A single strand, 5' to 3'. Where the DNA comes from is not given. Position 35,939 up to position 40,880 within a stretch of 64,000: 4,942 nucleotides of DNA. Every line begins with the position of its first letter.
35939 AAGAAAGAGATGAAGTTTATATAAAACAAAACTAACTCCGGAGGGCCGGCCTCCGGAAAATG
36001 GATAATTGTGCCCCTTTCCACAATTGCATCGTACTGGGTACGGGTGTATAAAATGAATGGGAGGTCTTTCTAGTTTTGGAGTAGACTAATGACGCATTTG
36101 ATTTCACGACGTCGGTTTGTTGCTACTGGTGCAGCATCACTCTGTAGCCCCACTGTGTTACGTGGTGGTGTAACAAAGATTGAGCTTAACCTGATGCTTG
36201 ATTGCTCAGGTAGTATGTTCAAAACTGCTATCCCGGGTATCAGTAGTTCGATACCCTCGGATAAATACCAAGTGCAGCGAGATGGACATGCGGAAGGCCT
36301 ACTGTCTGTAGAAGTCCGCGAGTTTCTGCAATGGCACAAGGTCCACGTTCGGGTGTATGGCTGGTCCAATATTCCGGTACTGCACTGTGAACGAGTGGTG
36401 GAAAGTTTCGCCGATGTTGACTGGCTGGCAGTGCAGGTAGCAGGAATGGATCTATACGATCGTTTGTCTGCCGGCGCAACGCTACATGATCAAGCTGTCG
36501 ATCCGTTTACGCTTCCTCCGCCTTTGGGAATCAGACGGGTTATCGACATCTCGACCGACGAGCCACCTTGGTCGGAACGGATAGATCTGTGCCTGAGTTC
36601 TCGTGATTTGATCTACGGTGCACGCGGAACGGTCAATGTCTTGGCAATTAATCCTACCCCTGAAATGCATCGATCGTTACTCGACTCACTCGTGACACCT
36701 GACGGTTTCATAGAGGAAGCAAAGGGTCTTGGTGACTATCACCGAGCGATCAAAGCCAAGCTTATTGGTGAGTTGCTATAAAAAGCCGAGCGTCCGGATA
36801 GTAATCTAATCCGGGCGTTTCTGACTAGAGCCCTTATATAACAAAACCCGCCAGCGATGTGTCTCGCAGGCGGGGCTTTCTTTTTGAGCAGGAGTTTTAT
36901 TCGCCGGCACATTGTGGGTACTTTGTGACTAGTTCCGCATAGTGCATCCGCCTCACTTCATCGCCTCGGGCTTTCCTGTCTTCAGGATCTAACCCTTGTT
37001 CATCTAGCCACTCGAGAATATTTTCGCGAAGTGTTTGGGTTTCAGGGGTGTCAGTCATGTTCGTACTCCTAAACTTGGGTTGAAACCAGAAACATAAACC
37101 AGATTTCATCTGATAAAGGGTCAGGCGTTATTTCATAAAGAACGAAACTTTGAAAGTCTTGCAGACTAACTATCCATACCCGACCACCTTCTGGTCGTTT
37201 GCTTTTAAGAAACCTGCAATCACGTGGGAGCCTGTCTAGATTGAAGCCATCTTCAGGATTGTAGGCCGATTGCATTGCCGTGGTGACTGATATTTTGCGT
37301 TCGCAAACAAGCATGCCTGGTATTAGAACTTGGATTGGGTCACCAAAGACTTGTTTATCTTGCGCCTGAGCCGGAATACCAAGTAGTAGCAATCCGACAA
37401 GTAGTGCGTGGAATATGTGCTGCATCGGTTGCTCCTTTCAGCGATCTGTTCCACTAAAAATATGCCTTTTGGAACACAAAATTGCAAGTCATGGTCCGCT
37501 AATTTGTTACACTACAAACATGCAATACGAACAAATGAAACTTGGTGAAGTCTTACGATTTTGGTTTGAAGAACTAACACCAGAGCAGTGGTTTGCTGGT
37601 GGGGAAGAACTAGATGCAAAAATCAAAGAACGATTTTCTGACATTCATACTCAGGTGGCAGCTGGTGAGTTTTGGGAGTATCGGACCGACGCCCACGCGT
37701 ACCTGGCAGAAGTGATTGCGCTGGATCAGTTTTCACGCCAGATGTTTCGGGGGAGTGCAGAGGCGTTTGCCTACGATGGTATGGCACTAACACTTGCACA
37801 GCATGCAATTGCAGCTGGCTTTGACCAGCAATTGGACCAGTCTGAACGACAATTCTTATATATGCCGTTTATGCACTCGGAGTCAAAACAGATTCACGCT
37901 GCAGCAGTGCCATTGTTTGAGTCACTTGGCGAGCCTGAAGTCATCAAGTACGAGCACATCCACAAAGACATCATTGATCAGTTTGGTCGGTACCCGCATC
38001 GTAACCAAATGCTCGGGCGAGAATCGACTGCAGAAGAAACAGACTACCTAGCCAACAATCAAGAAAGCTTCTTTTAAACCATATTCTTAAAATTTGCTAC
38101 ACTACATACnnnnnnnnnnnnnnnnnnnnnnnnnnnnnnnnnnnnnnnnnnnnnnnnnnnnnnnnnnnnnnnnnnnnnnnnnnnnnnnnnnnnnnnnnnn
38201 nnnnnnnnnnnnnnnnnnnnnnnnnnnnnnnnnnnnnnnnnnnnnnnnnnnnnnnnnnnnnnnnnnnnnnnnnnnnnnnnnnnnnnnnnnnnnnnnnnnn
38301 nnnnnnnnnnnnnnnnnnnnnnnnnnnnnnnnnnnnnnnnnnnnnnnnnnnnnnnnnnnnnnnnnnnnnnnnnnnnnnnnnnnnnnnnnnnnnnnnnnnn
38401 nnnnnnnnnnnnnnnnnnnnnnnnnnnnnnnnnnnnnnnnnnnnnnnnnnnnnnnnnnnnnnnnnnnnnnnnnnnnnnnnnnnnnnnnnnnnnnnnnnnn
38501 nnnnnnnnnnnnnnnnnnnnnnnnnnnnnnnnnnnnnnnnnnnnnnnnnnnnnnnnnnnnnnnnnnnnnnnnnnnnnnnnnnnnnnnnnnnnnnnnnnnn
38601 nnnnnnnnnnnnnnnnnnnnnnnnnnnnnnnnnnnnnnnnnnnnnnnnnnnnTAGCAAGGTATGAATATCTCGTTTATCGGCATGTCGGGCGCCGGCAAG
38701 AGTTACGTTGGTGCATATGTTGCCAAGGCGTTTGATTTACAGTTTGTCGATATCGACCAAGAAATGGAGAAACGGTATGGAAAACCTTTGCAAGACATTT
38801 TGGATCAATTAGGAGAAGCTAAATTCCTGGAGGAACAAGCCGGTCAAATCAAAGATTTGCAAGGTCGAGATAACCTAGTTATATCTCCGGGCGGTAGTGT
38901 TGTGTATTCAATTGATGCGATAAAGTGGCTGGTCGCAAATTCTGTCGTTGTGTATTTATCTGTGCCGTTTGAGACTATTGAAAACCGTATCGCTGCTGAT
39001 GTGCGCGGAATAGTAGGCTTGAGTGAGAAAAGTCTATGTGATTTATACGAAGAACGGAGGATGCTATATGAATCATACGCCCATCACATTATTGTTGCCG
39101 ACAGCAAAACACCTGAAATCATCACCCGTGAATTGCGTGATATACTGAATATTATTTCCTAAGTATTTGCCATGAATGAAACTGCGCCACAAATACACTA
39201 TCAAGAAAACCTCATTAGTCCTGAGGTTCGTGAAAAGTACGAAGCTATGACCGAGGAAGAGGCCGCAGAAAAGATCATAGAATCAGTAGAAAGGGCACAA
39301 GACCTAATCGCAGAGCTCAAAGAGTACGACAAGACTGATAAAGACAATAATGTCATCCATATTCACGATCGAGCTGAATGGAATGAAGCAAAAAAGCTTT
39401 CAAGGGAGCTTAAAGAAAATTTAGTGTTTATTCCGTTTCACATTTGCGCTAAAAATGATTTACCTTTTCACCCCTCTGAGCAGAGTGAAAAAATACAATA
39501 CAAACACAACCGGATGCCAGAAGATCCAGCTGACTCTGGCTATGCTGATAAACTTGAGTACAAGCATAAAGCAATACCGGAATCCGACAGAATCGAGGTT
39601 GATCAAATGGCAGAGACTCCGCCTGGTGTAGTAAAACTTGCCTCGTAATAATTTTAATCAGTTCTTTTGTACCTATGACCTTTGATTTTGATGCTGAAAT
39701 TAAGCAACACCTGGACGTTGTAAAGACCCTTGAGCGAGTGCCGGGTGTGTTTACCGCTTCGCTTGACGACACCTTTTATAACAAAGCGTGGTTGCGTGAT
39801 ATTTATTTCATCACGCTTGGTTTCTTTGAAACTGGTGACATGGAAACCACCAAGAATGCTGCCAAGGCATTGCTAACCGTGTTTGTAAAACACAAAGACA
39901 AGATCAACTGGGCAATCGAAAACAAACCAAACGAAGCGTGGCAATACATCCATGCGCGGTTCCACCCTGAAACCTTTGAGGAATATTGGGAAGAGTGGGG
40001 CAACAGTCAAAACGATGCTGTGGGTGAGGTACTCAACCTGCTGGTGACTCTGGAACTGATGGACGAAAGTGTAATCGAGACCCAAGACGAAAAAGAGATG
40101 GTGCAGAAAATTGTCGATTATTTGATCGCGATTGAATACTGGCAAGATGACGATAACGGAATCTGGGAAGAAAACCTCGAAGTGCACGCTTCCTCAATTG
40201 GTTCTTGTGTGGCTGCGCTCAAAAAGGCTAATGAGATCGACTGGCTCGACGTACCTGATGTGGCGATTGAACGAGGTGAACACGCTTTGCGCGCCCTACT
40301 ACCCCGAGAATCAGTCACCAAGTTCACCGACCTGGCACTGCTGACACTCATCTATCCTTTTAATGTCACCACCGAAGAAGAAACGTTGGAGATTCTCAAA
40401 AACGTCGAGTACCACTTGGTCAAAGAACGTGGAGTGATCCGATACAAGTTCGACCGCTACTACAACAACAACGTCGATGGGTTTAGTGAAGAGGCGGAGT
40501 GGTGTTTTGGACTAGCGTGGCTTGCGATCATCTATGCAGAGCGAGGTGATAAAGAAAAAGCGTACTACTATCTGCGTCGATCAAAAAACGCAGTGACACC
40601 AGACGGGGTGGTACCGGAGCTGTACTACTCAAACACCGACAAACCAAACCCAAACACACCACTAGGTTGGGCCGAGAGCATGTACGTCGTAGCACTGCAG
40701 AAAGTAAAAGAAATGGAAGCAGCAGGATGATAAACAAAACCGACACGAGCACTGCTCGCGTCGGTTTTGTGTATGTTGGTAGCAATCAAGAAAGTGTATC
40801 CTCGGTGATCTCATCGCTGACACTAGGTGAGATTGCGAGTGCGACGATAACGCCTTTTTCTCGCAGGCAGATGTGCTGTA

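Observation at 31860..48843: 17-kb compositionally heterogeneous accessory block inserted between rpsG and fusA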

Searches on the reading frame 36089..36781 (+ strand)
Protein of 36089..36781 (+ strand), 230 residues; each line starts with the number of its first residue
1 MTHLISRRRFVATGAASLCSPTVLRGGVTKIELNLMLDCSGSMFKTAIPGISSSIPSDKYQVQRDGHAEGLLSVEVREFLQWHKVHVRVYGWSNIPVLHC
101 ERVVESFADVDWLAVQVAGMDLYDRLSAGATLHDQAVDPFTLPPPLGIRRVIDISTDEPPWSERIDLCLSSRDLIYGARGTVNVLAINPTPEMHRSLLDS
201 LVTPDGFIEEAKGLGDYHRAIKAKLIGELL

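Call 8: search_protein_families(library=pfam, max_evalue=0.01, proteins=[window:36089-36781:+])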
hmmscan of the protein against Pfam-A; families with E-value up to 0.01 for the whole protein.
window:36089-36781:+ (230 aa): 1 family
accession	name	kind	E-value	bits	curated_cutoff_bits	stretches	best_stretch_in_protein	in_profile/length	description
PF06707.17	DUF1194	-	2.2e-14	53.6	27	1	51-229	12-202/206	Protein of unknown function (DUF1194)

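Call 36: find_homologous_proteins(query=window:36089-36781:+, max_evalue=0.00001)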
Query window:36089-36781:+ (230 aa): 2 proteins with E <= 0.00001 among 568 candidates.
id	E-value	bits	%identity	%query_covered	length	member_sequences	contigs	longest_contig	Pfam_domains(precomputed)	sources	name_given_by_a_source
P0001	5.3e-151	518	100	100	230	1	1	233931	PF06707.18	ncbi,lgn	-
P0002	3.6e-53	198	49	97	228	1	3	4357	PF06707.18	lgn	-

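Call 37: find_encoding_contigs(protein=P0001, flank=10000, max_places=5)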
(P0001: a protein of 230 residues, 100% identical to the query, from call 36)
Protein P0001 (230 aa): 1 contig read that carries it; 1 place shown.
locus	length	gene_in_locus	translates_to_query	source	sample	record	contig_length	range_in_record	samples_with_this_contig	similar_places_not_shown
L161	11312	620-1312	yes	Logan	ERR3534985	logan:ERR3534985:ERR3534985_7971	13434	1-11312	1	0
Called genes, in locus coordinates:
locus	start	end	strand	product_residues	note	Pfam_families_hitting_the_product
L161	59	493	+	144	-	-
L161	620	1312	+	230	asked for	PF06707:DUF1194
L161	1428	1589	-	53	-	-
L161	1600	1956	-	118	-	-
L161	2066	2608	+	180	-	PF06041:DUF924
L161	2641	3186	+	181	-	PF10648:Gmad2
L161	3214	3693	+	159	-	PF01202:SKI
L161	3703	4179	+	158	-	-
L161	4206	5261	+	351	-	PF00723:Glyco_hydro_15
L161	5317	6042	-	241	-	-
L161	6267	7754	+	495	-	PF03193:RsgA_GTPase (faint), PF00005:ABC_tran, PF02463:SMC_N (faint), PF13555:AAA_29 (faint), PF13476:AAA_23 (faint), PF13304:AAA_21 (weak), PF00005:ABC_tran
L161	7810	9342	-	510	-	PF01040:UbiA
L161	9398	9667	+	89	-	PF01541:GIY-YIG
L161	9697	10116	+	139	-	-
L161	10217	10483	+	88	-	-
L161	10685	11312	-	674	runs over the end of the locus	PF00890:FAD_binding_2 (weak), PF01134:GIDA (faint), PF07992:Pyr_redox_2, PF12831:FAD_oxidored, PF13738:Pyr_redox_3, PF00070:Pyr_redox, PF02852:Pyr_redox_dim, PF09335:VTT_dom, +3 more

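Call 38: find_encoding_contigs(protein=P0002, flank=10000, max_places=5)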
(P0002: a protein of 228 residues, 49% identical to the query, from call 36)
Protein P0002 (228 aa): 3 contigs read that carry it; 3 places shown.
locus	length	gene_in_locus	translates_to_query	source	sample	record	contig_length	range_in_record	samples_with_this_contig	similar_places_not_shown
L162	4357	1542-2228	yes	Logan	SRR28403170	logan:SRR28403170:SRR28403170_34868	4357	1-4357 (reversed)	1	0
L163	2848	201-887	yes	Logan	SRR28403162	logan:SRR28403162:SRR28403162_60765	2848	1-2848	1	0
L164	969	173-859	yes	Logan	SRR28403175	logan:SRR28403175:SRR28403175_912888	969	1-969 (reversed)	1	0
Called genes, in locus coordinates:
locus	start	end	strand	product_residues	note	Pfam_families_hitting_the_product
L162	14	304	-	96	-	-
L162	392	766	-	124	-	-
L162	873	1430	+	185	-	PF06041:DUF924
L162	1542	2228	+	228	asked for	PF06707:DUF1194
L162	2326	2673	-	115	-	-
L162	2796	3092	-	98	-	-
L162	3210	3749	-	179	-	-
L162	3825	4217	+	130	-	-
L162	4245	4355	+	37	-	?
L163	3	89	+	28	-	?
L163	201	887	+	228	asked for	PF06707:DUF1194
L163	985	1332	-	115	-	-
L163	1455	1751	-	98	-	-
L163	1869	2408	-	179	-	-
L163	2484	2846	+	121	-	?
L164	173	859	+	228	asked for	PF06707:DUF1194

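Call 41: find_encoding_contigs(protein=P0003, flank=10000, max_places=5)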
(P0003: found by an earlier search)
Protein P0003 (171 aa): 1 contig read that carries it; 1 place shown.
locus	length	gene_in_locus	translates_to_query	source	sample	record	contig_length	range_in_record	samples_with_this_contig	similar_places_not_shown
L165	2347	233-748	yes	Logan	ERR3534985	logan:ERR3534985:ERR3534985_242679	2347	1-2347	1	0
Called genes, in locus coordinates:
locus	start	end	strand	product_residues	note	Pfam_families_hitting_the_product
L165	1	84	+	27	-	?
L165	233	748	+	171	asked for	-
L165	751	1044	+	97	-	PF04266:ASCH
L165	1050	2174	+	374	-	PF02784:Orn_Arg_deC_N, PF00278:Orn_DAP_Arg_deC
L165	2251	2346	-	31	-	?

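Call 42: find_encoding_contigs(protein=P0005, flank=10000, max_places=5)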
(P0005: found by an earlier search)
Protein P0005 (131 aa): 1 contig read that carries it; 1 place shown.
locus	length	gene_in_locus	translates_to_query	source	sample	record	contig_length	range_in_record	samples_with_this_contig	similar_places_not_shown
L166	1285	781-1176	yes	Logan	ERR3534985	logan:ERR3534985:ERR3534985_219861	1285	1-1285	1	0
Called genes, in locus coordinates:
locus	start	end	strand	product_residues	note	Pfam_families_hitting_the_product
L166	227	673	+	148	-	-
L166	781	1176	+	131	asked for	-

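Call 45: search_protein_families(library=ncbifam, max_evalue=0.001, proteins=[window:36089-36781:+])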
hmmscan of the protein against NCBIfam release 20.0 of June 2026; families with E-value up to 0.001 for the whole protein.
window:36089-36781:+ (230 aa): 0 families

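Call 64: search_dna_similar(query=window:36089-36781:+, collection=plasmids, mode=protein, max_evalue=0.001, max_rows=8)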
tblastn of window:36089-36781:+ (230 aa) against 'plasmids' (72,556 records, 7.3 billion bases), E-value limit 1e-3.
No match.

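Call 67: find_encoding_contigs(protein=P0004, flank=5000, max_places=3)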
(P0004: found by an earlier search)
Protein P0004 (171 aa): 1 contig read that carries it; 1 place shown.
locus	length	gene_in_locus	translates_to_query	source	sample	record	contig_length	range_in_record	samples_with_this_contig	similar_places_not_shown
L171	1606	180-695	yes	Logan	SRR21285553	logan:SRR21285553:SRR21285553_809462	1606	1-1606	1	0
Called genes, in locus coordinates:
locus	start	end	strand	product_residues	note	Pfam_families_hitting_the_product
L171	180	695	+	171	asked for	-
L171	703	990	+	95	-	PF04266:ASCH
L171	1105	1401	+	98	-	-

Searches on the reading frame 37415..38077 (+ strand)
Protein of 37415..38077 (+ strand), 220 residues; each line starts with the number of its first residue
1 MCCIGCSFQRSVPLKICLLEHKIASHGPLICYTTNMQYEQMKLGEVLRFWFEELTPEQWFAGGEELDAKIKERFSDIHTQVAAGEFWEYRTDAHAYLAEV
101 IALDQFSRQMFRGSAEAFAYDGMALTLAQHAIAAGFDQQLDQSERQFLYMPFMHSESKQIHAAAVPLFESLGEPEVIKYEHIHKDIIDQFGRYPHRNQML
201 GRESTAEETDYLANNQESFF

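Call 8: search_protein_families(library=pfam, max_evalue=0.01, proteins=[window:37415-38077:+])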
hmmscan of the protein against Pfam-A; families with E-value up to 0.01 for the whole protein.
window:37415-38077:+ (220 aa): 1 family
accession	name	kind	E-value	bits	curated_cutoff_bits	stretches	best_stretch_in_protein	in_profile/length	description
PF06041.17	DUF924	-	3.1e-61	207.1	27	1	46-214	1-178/180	Bacterial protein of unknown function (DUF924)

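Call 45: search_protein_families(library=ncbifam, max_evalue=0.001, proteins=[window:37520-38077:+])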
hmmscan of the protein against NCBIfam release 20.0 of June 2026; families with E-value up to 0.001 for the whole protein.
window:37520-38077:+ (185 aa): 0 families

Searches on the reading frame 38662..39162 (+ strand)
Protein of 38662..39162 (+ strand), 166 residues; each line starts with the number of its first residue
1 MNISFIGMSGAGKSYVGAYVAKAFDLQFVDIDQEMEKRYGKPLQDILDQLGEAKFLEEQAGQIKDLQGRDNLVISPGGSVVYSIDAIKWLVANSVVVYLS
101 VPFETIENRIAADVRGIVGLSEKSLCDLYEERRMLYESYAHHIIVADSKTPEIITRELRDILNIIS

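Call 9: search_protein_families(library=pfam, max_evalue=0.01, proteins=[window:38662-39162:+])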
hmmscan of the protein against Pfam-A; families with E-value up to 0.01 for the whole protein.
window:38662-39162:+ (166 aa): 4 families
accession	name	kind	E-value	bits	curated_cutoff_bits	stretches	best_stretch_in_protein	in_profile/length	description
PF01202.28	SKI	-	4.1e-30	105.4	22.1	1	10-159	2-155/159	Shikimate kinase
PF13238.12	AAA_18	-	0.00012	23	29.4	1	5-113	3-111/128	AAA domain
PF13671.12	AAA_33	-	0.00029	21.6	27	1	5-111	4-116/143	AAA domain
PF13207.12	AAA_17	-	0.0033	18.2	27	0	6-113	1-122/136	AAA domain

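Call 45: search_protein_families(library=ncbifam, max_evalue=0.001, proteins=[window:38662-39162:+])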
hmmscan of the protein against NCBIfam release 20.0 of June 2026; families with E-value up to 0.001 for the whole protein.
window:38662-39162:+ (166 aa): 13 families
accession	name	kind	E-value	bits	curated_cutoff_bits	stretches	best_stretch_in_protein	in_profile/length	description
NF040667.1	hom_kin_desulfo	exception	2.3e-41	141.4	197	1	2-162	2-162/163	homoserine kinase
NF010553.0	PRK13947.1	equivalog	6.3e-25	88.3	204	1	2-154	3-158/173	shikimate kinase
NF010556.0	PRK13951.1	equivalog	6.7e-24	84.6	560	1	1-140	1-139/492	bifunctional shikimate kinase AroK/3-dehydroquinate synthase AroB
NF003456.0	PRK05057.1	equivalog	1.5e-22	80.3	195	1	2-162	6-170/173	shikimate kinase AroK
NF002988.0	PRK03731.1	equivalog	1.5e-20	73.6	161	1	3-162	5-168/174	shikimate kinase AroL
NF010554.0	PRK13948.1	equivalog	1.1e-19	70.8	217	1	3-154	13-166/192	shikimate kinase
NF010552.0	PRK13946.1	equivalog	2.5e-19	69.6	186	1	2-159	25-184/198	shikimate kinase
NF010555.0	PRK13949.1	equivalog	7.9e-18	65.2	180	1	3-112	4-113/175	shikimate kinase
NF006610.0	PRK09169.1-4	subfamily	3e-15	53.9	4299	1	3-140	2868-3008/3056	hypothetical protein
NF006015.0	PRK08154.1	subfamily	6.6e-14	51.8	204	1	3-138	139-279/314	anaerobic benzoate catabolism transcriptional regulator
NF010627.0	PRK14021.1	equivalog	8.2e-13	47.6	565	1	5-162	11-174/542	bifunctional shikimate kinase/3-dehydroquinate synthase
NF001866.0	PRK00625.1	equivalog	2.4e-11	44.1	142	1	1-111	1-114/173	shikimate kinase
TIGR01313.1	therm_gnt_kin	subfamily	0.00085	19.1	113.75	0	5-111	3-113/164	gluconokinase, GntK/IdnK-type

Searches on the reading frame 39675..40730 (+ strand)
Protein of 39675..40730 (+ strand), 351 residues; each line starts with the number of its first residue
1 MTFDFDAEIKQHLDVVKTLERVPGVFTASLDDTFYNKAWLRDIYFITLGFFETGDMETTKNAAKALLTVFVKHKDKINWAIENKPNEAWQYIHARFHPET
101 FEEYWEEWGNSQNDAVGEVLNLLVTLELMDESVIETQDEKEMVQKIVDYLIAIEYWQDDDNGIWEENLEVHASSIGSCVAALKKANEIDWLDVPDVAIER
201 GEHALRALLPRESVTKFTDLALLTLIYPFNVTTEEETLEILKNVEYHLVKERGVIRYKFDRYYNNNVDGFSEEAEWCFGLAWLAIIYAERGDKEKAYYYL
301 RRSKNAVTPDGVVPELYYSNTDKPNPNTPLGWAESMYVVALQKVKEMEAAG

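Call 9: search_protein_families(library=pfam, max_evalue=0.01, proteins=[window:39675-40730:+])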
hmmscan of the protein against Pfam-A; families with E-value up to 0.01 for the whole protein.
window:39675-40730:+ (351 aa): 1 family
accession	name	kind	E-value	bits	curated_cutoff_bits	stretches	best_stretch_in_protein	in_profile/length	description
PF00723.27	Glyco_hydro_15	-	3.9e-16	59.4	22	1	22-244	22-219/427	Glycosyl hydrolases family 15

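Call 20: find_related_loci(query=window:39675-40730:+, collection=metagenome_contigs, flank=10000)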
Query window:39675-40730:+ (351 aa) in metagenome_contigs; peptide patterns used: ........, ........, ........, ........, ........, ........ (x = any residue, [..] = any of these).
421 stretches matched a pattern; 363 encode a relative of the query (tblastn E <= 1e-3); the best 80 are kept; 80 distinct loci.
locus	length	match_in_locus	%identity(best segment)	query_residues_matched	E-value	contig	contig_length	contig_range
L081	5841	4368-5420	97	1-351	0e+0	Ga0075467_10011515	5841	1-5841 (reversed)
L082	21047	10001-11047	97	1-349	0e+0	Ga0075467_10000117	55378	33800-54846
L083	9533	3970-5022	95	1-351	0e+0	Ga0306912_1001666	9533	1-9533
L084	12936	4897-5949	95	1-351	0e+0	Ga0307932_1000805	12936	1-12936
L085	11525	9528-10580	95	1-351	0e+0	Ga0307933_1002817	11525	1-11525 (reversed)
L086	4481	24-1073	95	1-350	0e+0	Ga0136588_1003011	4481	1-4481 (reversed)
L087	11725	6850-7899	95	1-350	0e+0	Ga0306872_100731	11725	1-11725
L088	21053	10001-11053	94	1-351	0e+0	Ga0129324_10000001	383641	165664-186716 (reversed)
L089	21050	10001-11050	94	1-350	0e+0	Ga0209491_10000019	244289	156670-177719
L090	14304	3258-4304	95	1-349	0e+0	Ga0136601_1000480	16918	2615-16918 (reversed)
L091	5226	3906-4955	94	1-350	0e+0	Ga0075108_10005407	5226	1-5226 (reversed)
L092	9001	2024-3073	94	1-350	0e+0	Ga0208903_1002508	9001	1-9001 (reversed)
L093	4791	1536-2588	90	1-351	0e+0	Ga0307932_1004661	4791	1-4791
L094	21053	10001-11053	91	1-351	0e+0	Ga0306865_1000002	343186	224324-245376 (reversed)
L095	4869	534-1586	91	1-351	0e+0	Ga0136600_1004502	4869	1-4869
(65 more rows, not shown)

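Call 45: search_protein_families(library=ncbifam, max_evalue=0.001, proteins=[window:39675-40730:+])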
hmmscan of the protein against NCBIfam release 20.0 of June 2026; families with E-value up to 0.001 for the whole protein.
window:39675-40730:+ (351 aa): 3 families
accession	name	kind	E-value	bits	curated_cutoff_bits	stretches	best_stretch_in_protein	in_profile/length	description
NF041084.1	trehalase_H1_Arch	equivalog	1.3e-07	30.7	820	1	136-343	358-569/570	alpha,alpha-trehalase TreH1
TIGR01577.1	oligosac_amyl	hypoth_equivalog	3.2e-07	29.3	820.7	1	212-344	472-613/616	oligosaccharide amylase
TIGR01535.1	glucan_glucosid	equivalog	0.00093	17.7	741.9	0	31-188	292-429/662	glucan 1,4-alpha-glucosidase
